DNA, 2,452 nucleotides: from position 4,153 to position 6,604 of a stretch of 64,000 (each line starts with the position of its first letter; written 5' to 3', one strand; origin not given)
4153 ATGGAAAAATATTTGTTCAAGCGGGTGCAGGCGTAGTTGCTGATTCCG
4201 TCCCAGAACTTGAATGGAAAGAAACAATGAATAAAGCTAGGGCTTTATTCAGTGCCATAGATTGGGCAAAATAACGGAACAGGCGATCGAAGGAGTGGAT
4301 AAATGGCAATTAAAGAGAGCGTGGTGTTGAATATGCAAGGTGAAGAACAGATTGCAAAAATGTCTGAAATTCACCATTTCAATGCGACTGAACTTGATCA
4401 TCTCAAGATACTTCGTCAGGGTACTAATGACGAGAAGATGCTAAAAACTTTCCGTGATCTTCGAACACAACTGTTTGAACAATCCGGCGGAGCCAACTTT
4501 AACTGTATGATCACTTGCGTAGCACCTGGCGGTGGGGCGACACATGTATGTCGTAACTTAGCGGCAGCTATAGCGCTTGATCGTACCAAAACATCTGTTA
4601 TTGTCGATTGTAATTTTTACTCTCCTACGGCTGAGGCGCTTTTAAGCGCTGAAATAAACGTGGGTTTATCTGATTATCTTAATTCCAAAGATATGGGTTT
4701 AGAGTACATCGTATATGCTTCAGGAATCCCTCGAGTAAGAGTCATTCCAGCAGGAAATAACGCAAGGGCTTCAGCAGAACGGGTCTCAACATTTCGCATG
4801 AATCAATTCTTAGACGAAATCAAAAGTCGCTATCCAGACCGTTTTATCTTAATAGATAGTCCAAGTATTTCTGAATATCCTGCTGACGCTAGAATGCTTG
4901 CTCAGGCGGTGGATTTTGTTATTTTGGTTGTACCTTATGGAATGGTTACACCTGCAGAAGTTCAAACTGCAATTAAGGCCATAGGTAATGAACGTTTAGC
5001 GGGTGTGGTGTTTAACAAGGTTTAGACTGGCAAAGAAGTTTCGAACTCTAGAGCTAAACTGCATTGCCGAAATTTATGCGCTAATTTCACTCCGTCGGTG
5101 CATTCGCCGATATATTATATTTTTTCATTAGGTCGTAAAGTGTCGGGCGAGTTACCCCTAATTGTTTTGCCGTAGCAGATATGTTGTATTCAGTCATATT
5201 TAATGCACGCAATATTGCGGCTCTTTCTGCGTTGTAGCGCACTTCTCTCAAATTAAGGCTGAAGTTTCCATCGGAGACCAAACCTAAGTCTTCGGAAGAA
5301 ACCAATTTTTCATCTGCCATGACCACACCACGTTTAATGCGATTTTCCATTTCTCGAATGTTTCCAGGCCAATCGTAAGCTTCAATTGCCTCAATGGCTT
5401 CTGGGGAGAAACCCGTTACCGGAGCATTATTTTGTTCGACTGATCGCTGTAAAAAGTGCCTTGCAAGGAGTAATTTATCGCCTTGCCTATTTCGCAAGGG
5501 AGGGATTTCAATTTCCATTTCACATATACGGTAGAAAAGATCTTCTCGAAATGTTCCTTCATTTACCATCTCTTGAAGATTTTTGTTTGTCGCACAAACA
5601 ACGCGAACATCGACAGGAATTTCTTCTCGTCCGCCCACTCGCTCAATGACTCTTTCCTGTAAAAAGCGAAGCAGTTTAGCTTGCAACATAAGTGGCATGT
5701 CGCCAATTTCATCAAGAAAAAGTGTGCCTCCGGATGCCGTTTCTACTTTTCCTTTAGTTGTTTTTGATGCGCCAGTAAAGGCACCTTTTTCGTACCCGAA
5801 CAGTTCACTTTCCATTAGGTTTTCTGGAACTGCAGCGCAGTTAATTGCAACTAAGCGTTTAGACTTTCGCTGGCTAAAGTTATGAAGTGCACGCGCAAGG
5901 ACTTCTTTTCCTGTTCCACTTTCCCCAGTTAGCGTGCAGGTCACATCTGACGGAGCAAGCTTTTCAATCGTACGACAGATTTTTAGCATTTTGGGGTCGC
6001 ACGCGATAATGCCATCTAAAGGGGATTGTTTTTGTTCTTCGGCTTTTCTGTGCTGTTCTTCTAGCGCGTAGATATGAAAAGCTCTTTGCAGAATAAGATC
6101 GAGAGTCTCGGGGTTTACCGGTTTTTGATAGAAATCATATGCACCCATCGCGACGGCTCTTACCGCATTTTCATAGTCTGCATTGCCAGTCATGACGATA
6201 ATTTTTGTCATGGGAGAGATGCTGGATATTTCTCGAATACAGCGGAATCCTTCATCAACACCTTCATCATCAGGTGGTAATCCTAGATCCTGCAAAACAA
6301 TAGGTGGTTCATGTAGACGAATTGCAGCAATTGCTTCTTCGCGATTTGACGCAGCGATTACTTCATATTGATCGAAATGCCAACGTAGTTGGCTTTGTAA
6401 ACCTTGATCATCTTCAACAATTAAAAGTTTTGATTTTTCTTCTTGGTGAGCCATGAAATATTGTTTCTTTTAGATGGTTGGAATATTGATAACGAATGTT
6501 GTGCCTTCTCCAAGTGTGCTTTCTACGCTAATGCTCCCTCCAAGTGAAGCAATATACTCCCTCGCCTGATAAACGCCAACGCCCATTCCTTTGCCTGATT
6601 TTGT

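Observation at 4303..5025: BY-kinase-fold protein with the P-loop lysine replaced by alanine, apparently co-transcribed with trpE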

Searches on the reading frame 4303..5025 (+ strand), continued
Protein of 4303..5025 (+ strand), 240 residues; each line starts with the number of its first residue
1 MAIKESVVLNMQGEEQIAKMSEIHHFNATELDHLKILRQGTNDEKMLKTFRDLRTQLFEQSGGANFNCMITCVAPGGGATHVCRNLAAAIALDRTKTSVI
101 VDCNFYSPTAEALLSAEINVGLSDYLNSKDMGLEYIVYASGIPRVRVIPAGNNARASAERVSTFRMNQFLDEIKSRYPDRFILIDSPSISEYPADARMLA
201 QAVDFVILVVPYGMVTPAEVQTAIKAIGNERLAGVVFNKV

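Call 61: search_protein_families(library=ncbifam, proteins=[L038:5825-6430:+, L038:6442-7998:+, L038:8933-10258:+, L038:10267-11340:+, L038:1841-2845:-, L038:2848-3918:-, L039:143-1681:+, L040:7139-7942:+], max_evalue=1e-10)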
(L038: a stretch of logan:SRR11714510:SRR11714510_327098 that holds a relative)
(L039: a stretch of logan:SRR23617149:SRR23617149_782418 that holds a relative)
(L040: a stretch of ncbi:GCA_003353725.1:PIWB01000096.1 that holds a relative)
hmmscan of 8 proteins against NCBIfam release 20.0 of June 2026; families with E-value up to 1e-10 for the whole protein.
L038:5825-6430:+ (201 aa): 4 families
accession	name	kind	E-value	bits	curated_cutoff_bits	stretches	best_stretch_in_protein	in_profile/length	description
TIGR03027.2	pepcterm_export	equivalog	1.5e-58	197.2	180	1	36-201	3-169/169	XrtA/PEP-CTERM system exopolysaccharide export protein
NF041843.1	EpsY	equivalog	3.5e-25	88.4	320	1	3-196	20-210/211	exopolysaccharide export protein EpsY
TIGR03028.1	EpsE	equivalog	7.3e-23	81.1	262.65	1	36-196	2-159/239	polysaccharide export protein EpsE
NF011658.0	PRK15078.1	subfamily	5.3e-22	78.1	333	1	36-197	85-250/380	polysaccharide export protein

L038:6442-7998:+ (518 aa): 2 families
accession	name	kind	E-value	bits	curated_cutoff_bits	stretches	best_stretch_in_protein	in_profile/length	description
TIGR03007.1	pepcterm_ChnLen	equivalog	7.7e-117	390.5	278.85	1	10-507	2-491/498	XrtA system polysaccharide chain length determinant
TIGR03017.1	EpsF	equivalog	4.8e-17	61.8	422.75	0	26-306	17-308/444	chain length determinant protein EpsF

L038:8933-10258:+ (441 aa): 1 family
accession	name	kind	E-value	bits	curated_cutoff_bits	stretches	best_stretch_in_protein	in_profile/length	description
TIGR03016.1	pepcterm_hypo_1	hypoth_equivalog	4.7e-22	78.6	90.85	2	281-431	313-474/477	TIGR03016 family PEP-CTERM system-associated outer membrane protein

L038:10267-11340:+ (357 aa): 1 family
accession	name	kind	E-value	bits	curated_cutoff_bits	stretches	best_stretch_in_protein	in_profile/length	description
TIGR03015.1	pepcterm_ATPase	hypoth_equivalog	4.2e-92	308.4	324.5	1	1-266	1-267/269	XrtA/PEP-CTERM system-associated ATPase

L038:1841-2845:- (334 aa): 3 families
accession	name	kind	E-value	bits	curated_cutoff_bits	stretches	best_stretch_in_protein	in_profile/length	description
TIGR03938.2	deacetyl_PgaB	equivalog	1.8e-20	72.8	321.9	1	18-114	1-101/621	poly-beta-1,6-N-acetyl-D-glucosamine N-deacetylase PgaB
TIGR03933.1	PIA_icaB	equivalog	2.6e-20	73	248.35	1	42-175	36-170/245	intercellular adhesin biosynthesis polysaccharide N-deacetylase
NF011177.0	PRK14582.1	equivalog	2e-11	42.9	923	0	41-107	69-137/671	poly-beta-1,6-N-acetyl-D-glucosamine N-deacetylase PgaB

L038:2848-3918:- (356 aa): 0 families

L039:143-1681:+ (512 aa): 2 families
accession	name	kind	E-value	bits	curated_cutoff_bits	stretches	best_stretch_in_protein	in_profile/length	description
TIGR03007.1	pepcterm_ChnLen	equivalog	4.4e-105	351.8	278.85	1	9-503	3-493/498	XrtA system polysaccharide chain length determinant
TIGR03017.1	EpsF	equivalog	2.7e-15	56.1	422.75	0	16-299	10-303/444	chain length determinant protein EpsF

L040:7139-7942:+ (267 aa): 0 families

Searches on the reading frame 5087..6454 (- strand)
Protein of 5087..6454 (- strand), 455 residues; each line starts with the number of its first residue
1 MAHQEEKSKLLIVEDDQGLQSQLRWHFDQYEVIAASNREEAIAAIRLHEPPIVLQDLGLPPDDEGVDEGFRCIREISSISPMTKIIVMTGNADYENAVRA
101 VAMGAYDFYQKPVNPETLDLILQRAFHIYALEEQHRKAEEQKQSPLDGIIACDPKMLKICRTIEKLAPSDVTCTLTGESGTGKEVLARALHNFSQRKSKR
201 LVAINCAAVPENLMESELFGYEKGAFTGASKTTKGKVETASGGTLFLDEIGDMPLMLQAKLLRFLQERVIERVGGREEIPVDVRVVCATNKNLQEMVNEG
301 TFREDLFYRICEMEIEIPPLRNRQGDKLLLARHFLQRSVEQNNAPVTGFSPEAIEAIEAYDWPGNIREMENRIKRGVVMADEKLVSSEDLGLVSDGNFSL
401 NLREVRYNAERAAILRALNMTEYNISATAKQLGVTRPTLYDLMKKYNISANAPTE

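Call 3: search_protein_families(library=ncbifam, proteins=[window:5087-6454:-], max_evalue=0.01)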
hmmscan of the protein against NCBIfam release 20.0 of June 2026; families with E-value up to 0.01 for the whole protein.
window:5087-6454:- (455 aa): 89 families (the best 25 are shown)
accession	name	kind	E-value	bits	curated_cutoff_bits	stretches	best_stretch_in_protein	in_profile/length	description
TIGR02915.1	PEP_resp_reg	equivalog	6.7e-205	681.1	502.6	1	10-448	1-444/445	PEP-CTERM-box response regulator transcription factor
NF008469.0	PRK11361.1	equivalog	1.1e-121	406.7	714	1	8-449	5-457/461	acetoacetate metabolism transcriptional regulator AtoC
TIGR01818.1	ntrC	equivalog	1.4e-113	380.1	558.6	1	11-390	2-377/463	nitrogen regulation protein NR(I)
NF041552.1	TF_PrdR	equivalog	9.2e-103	344.5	795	1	130-447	253-577/577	sigma-54 dependent transcriptional regulator PrdR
TIGR01817.1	nifA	equivalog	4.3e-102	342.6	528.85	1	130-426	179-472/534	nif-specific transcriptional activator NifA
NF007689.0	PRK10365.1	equivalog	3e-100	336.1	760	1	6-440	4-436/441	sigma-54-dependent response regulator transcription factor ZraR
NF041946.1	LuxO_transreg_Vib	equivalog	1.1e-96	324.4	800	1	31-388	22-374/463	quorum-sensing sigma-54 dependent transcriptional regulator LuxO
NF049963.1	RespRegFlgRCampy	domain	2e-95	320.2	750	1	10-448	3-429/429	fla regulon two-component system response regulator FlgR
NF011695.0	PRK15115.1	equivalog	6e-93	312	763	1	5-452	4-442/445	two-component system response regulator GlrR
NF003451.0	PRK05022.1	equivalog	6.1e-92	309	476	1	132-448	169-510/512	nitric oxide reductase transcriptional regulator NorR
NF050807.1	TransRegFlbDCaul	equivalog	7.7e-92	308.5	750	1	84-412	72-382/454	sigma-54-dependent transcriptional regulator FlbD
NF008176.1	PRK10923.1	equivalog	5.2e-90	302.3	620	1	8-390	4-381/469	nitrogen regulation protein NR(I)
NF038308.1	RNA_repair_RtcR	equivalog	3.4e-87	293.5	650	1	105-390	134-432/530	RNA repair transcriptional activator RtcR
NF051870.1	NAssimRespRegNtrX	equivalog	3.6e-87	293.1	600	1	9-444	3-448/452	nitrogen assimilation response regulator NtrX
TIGR02329.1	propionate_PrpR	equivalog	3.9e-87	293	499.2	1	134-444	199-525/526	propionate catabolism operon regulatory protein PrpR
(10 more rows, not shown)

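Call 4: search_protein_families(library=pfam, proteins=[window:5087-6454:-], max_evalue=0.01)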
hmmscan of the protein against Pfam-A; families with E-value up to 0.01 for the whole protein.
window:5087-6454:- (455 aa): 14 families
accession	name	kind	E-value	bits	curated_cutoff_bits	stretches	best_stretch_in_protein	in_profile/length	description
PF00158.32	Sigma54_activat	-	5.2e-72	241.4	20.2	1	150-316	2-168/168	Sigma-54 interaction domain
PF14532.12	Sigma54_activ_2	-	1.2e-22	81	25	1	154-320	5-138/138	Sigma-54 interaction domain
PF25601.1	AAA_lid_14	-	1.8e-21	76.2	27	1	321-390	1-70/87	AAA+ ATPase lid domain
PF00072.30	Response_reg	-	2.1e-16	60.5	30.2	1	11-119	2-107/111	Response regulator receiver domain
PF02954.25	HTH_8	-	4.3e-09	36.4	22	1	409-446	5-42/42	Bacterial regulatory protein, Fis family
PF07728.20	AAA_5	-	9.6e-08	32.6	22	1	175-292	4-124/139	AAA domain (dynein-related subfamily)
PF13518.12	HTH_28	-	9.3e-06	26.1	25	1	410-447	1-37/52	Helix-turn-helix domain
PF01078.27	Mg_chelatase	-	4e-05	23.5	20.3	1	175-291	27-158/207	Magnesium chelatase, subunit ChlI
PF07724.20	AAA_2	-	0.00038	21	27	1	172-295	5-129/166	AAA domain (Cdc48 subfamily)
PF13384.12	HTH_23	-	0.00044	20.4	24.6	1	410-447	6-42/50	Homeodomain-like domain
PF13551.12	HTH_29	-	0.0012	19.3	28.1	1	411-447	1-37/64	Winged helix-turn helix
PF18024.7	HTH_50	-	0.0019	18.3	27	1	401-449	3-50/50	Helix-turn-helix domain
PF07726.17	AAA_3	-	0.005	17.2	27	0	175-293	4-113/131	ATPase family associated with various cellular activities (AAA)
PF00004.35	AAA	-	0.0057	17.5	21.2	0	175-309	3-125/131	ATPase family associated with various cellular activities (AAA)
